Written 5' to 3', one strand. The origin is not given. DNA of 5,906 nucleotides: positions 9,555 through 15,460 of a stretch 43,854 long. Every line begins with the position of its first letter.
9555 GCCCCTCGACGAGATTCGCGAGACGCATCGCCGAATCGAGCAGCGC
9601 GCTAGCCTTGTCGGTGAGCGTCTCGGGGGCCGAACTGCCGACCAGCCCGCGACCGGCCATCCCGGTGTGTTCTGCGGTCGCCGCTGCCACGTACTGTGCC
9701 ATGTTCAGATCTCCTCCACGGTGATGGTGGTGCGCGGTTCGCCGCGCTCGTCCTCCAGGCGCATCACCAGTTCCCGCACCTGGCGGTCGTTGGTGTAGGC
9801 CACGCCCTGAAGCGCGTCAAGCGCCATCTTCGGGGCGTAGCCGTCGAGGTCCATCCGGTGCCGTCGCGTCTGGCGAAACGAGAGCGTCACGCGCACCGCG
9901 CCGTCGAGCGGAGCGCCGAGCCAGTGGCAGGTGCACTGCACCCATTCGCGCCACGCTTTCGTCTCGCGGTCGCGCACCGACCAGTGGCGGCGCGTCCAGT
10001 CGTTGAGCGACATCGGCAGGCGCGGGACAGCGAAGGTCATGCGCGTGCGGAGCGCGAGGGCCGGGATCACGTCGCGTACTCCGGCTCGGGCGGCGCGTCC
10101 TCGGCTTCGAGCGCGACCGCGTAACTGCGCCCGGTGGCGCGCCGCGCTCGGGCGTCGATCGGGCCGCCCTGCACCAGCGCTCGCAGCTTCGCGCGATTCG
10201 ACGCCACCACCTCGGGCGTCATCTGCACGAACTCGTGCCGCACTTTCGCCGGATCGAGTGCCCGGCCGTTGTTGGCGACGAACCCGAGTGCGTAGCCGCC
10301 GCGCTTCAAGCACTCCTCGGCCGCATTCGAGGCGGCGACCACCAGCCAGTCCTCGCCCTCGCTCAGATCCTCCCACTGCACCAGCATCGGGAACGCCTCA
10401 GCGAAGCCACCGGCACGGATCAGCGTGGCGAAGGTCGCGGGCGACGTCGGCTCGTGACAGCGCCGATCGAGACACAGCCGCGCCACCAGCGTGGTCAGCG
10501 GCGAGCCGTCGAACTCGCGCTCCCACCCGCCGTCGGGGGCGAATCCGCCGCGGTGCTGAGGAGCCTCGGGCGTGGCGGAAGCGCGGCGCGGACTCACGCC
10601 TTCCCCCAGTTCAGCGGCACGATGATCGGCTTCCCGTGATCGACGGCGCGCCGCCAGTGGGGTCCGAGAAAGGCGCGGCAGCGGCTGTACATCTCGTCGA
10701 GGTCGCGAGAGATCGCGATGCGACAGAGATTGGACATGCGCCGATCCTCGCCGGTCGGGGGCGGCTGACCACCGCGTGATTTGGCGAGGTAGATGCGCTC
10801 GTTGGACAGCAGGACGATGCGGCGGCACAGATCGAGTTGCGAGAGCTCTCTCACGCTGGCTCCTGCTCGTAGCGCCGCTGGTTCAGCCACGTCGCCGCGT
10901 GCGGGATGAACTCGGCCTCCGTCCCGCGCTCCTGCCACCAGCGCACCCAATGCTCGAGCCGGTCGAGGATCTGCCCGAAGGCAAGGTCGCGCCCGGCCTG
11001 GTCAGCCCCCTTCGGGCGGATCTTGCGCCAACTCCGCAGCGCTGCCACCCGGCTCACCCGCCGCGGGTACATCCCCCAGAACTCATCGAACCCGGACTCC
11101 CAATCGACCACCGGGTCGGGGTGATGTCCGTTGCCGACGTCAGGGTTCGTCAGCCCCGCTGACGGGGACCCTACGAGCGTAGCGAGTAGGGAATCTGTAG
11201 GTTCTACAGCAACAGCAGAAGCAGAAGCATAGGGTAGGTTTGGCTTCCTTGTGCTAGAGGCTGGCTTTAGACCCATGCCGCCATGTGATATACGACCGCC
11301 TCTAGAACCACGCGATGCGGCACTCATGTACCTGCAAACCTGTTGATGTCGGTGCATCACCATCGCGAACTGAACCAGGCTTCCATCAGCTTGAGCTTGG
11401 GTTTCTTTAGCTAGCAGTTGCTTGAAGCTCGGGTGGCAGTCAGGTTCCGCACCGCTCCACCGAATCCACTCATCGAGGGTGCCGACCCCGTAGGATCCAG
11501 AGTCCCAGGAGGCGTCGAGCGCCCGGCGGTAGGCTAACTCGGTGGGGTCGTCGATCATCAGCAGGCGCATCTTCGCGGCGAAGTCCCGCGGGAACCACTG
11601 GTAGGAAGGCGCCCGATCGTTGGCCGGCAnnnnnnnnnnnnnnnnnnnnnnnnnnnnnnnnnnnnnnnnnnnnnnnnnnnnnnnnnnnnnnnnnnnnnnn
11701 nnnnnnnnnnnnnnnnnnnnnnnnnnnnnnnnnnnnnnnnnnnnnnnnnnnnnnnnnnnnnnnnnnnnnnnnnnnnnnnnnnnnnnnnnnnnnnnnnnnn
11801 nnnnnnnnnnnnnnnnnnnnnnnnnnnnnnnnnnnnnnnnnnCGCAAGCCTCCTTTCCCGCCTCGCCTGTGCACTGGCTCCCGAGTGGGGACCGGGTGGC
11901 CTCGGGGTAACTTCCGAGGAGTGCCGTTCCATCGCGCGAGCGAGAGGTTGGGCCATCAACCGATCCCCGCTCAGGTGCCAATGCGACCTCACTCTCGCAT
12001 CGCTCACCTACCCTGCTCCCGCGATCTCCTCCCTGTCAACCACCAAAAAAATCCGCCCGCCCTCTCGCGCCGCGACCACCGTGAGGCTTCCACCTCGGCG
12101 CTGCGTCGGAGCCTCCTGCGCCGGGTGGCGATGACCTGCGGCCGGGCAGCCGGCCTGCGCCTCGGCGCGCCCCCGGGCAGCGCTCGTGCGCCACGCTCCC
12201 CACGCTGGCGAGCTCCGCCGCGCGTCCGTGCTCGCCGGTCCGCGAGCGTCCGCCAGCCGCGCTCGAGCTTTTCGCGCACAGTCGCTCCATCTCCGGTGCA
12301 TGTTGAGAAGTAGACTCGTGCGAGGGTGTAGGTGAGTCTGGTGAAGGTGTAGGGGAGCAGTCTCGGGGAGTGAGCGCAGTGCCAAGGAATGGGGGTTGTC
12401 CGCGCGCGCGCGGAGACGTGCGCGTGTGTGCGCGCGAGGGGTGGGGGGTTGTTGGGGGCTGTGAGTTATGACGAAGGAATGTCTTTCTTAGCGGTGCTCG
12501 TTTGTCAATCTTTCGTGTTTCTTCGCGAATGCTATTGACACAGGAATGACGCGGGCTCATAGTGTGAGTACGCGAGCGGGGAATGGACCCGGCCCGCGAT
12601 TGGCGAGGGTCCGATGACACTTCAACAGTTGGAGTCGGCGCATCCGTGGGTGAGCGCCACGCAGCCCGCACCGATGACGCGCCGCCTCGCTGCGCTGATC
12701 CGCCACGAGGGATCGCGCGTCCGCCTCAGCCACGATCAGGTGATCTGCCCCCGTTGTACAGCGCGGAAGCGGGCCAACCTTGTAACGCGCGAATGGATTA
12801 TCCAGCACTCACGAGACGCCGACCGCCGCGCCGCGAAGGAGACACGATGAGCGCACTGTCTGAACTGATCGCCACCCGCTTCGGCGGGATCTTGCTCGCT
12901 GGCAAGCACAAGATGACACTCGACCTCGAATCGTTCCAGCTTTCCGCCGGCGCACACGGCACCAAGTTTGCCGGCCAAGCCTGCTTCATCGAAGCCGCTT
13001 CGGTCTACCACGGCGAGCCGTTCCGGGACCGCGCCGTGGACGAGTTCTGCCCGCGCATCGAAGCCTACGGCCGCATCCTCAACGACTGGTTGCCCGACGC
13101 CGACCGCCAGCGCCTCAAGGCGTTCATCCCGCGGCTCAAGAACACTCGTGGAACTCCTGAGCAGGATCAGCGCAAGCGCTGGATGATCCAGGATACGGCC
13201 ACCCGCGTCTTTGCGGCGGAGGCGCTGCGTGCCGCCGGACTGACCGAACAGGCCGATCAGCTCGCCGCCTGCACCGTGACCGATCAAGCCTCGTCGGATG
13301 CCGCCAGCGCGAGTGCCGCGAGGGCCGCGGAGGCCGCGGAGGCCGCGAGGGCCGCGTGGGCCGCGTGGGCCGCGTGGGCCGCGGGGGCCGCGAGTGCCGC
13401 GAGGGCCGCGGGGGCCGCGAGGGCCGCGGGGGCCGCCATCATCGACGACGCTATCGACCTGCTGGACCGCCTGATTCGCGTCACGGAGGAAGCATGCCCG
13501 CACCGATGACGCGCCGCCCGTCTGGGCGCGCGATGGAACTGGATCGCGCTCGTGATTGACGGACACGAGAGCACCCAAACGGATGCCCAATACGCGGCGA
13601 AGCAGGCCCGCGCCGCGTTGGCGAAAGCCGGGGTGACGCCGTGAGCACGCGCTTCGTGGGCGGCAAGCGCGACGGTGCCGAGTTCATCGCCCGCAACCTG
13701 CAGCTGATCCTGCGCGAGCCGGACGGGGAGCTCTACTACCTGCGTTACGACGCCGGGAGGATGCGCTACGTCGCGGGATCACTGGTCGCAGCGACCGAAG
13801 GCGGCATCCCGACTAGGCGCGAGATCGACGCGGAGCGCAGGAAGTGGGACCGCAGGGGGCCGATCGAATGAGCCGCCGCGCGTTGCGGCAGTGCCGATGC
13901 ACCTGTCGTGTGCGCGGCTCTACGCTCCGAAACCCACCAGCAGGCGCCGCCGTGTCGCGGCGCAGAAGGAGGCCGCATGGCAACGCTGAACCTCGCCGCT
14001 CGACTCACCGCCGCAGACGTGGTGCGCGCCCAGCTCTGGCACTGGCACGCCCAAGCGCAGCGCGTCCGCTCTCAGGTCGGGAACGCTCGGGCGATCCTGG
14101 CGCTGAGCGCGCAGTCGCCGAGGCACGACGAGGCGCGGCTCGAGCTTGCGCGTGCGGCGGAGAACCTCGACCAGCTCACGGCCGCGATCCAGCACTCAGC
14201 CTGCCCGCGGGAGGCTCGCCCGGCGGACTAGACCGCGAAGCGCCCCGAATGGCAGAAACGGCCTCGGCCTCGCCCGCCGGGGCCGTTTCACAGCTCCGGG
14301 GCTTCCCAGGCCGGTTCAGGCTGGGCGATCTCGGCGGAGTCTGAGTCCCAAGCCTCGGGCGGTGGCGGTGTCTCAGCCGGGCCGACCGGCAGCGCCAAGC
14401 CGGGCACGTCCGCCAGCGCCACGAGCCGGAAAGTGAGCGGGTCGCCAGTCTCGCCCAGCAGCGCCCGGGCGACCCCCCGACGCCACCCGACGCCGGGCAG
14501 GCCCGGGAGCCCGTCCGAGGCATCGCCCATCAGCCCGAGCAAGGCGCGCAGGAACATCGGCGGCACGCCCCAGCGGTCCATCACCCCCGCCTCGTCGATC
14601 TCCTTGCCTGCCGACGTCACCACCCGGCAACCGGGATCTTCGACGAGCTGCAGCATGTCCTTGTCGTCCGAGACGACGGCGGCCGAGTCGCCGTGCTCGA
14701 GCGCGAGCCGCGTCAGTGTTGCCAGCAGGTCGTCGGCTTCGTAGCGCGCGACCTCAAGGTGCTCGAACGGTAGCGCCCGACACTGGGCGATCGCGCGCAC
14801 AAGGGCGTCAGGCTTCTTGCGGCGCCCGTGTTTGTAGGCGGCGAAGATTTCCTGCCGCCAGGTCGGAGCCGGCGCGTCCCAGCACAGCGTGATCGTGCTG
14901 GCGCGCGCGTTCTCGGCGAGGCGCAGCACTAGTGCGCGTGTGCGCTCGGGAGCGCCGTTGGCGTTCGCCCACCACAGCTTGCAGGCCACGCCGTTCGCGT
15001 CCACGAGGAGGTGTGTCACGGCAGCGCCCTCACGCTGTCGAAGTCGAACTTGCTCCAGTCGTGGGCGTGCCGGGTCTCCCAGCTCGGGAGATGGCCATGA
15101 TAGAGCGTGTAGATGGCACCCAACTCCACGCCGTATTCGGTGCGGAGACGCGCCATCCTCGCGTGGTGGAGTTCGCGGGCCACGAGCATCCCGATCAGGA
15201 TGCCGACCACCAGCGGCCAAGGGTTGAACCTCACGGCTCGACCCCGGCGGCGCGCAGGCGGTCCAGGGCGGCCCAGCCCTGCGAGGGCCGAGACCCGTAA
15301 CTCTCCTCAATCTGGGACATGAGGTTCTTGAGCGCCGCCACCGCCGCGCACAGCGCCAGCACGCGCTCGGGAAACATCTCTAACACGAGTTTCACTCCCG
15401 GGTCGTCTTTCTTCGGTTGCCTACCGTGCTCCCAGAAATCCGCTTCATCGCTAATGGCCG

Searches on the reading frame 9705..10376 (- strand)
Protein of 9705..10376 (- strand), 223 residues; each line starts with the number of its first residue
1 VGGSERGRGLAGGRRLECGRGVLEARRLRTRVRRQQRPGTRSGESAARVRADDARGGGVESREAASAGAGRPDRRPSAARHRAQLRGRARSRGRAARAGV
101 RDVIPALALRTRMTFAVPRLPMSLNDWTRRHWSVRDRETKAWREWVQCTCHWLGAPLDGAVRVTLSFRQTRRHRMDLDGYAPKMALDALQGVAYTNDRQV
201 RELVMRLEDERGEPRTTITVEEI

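Call 68: search_protein_families(library=pfam, proteins=[window:9705-10376:-], max_evalue=0.01)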
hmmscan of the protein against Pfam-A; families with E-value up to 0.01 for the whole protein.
window:9705-10376:- (223 aa): 1 family
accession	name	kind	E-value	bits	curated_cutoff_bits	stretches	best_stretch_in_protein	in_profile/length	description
PF05866.16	RusA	-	3.5e-08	34.5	22.8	1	134-221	21-124/124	Endodeoxyribonuclease RusA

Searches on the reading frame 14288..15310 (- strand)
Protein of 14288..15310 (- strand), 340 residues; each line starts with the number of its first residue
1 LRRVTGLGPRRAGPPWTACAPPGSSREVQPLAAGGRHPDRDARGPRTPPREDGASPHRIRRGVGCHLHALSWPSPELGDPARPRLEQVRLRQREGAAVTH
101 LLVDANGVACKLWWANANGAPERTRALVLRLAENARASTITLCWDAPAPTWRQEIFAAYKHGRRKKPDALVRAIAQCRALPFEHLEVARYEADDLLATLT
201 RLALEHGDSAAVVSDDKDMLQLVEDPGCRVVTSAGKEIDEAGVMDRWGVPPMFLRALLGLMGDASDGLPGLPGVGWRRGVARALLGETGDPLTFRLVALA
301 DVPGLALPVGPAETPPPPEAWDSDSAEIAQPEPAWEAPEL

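Call 68: search_protein_families(library=pfam, proteins=[window:14288-15310:-], max_evalue=0.01)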
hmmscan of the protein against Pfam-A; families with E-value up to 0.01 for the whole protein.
window:14288-15310:- (340 aa): 2 families
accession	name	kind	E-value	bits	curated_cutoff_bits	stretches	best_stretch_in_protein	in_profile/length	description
PF02739.22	5_3_exonuc_N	-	3e-24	86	34.3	1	101-248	3-164/164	5'-3' exonuclease, N-terminal resolvase-like domain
PF01367.25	5_3_exonuc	-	6.5e-05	23.8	40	1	250-287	2-37/97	5'-3' exonuclease, C-terminal SAM fold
